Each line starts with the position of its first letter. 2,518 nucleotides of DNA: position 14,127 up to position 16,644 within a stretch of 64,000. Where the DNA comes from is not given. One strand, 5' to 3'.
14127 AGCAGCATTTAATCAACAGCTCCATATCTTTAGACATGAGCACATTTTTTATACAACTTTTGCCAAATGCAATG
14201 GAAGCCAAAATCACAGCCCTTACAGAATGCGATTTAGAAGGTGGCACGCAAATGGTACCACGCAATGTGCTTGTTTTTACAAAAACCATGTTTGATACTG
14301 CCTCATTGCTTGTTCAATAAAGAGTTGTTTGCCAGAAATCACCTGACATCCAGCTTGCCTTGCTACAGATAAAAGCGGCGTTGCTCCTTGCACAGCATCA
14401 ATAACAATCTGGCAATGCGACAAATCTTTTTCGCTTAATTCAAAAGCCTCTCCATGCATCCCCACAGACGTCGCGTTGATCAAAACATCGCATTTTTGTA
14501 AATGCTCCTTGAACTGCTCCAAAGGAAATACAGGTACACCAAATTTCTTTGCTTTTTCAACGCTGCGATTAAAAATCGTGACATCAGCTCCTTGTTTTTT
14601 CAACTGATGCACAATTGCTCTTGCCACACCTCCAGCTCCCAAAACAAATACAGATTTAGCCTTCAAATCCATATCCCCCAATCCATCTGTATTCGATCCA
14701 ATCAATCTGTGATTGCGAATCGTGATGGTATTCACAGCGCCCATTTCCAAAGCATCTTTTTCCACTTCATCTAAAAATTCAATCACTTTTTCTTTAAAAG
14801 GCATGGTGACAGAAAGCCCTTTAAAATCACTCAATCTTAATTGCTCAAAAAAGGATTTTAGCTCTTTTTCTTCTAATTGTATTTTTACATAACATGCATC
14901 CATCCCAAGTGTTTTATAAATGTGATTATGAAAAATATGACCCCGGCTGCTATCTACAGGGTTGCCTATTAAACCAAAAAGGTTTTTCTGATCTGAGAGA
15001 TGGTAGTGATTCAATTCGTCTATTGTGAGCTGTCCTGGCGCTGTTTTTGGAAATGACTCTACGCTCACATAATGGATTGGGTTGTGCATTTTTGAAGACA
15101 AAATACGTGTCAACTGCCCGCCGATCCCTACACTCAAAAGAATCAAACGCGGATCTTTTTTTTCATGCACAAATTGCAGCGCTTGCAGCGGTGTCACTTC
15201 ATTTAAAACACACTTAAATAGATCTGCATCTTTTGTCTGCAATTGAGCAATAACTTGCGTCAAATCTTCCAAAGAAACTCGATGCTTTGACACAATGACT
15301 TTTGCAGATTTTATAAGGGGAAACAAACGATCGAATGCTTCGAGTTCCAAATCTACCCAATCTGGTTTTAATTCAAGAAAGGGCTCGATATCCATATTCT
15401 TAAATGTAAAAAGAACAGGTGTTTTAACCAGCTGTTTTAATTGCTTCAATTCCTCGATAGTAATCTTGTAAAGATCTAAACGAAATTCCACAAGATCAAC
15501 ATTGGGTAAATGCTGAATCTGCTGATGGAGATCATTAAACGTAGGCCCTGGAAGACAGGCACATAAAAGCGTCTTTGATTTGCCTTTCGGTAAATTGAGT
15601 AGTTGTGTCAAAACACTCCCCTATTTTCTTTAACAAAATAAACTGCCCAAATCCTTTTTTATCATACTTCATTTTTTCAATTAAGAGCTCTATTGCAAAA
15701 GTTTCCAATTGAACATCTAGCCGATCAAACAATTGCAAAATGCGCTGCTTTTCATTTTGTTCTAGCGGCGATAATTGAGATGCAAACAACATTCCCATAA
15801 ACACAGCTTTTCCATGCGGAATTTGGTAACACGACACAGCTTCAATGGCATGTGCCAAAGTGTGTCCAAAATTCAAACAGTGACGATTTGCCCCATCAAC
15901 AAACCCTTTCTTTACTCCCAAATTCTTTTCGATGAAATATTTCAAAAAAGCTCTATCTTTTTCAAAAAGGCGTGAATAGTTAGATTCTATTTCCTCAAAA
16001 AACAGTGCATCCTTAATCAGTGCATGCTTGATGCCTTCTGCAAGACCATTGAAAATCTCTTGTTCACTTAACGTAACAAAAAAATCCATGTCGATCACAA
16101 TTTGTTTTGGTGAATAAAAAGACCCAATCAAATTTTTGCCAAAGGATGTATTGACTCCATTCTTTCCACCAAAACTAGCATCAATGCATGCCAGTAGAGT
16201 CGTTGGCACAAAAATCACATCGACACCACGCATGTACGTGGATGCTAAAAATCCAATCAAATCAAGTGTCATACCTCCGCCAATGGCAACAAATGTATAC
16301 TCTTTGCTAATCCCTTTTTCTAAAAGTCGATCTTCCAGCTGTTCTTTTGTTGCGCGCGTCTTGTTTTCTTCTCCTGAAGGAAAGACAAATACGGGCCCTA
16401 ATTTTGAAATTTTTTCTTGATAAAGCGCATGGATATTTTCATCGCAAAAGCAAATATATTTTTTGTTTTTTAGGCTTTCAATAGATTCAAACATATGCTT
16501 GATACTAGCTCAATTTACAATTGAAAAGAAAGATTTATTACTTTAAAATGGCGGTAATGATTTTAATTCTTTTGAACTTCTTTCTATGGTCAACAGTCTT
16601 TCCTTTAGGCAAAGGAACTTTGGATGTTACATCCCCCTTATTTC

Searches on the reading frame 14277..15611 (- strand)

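Call 79: search_protein_families(library=pfam, proteins=[window:14277-15611:-], max_evalue=0.00001)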
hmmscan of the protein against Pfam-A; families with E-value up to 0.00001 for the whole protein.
window:14277-15611:- (444 aa): 5 families
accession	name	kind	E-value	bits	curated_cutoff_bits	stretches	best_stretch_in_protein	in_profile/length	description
PF08501.16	Shikimate_dh_N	-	3.4e-25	88.5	27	1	214-296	1-83/83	Shikimate dehydrogenase substrate binding domain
PF01487.21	DHquinase_I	-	3.6e-22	80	22.2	1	17-202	1-228/230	Type I 3-dehydroquinase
PF01488.26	Shikimate_DH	-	2.4e-11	44.3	24.3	1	315-382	9-84/138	Shikimate / quinate 5-dehydrogenase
PF03807.23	F420_oxidored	-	9.9e-07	29.7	21.6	1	322-408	3-93/94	NADP oxidoreductase coenzyme F420-dependent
PF02826.25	2-Hacid_dh_C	-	1.4e-06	28.2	25.1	1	311-382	29-100/178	D-isomer specific 2-hydroxyacid dehydrogenase, NAD binding domain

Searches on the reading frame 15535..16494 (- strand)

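Call 79: search_protein_families(library=pfam, proteins=[window:15535-16494:-], max_evalue=0.00001)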
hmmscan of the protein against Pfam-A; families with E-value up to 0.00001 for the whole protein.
window:15535-16494:- (319 aa): 2 families
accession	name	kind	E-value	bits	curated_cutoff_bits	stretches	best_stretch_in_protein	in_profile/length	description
PF01761.26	DHQ_synthase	-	4.5e-39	133.1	24.2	1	36-147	2-113/115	3-dehydroquinate synthase N-terminal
PF24621.2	DHQS_C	-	5.6e-29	101.4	27.6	1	150-280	1-143/144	3-dehydroquinate synthase C-terminal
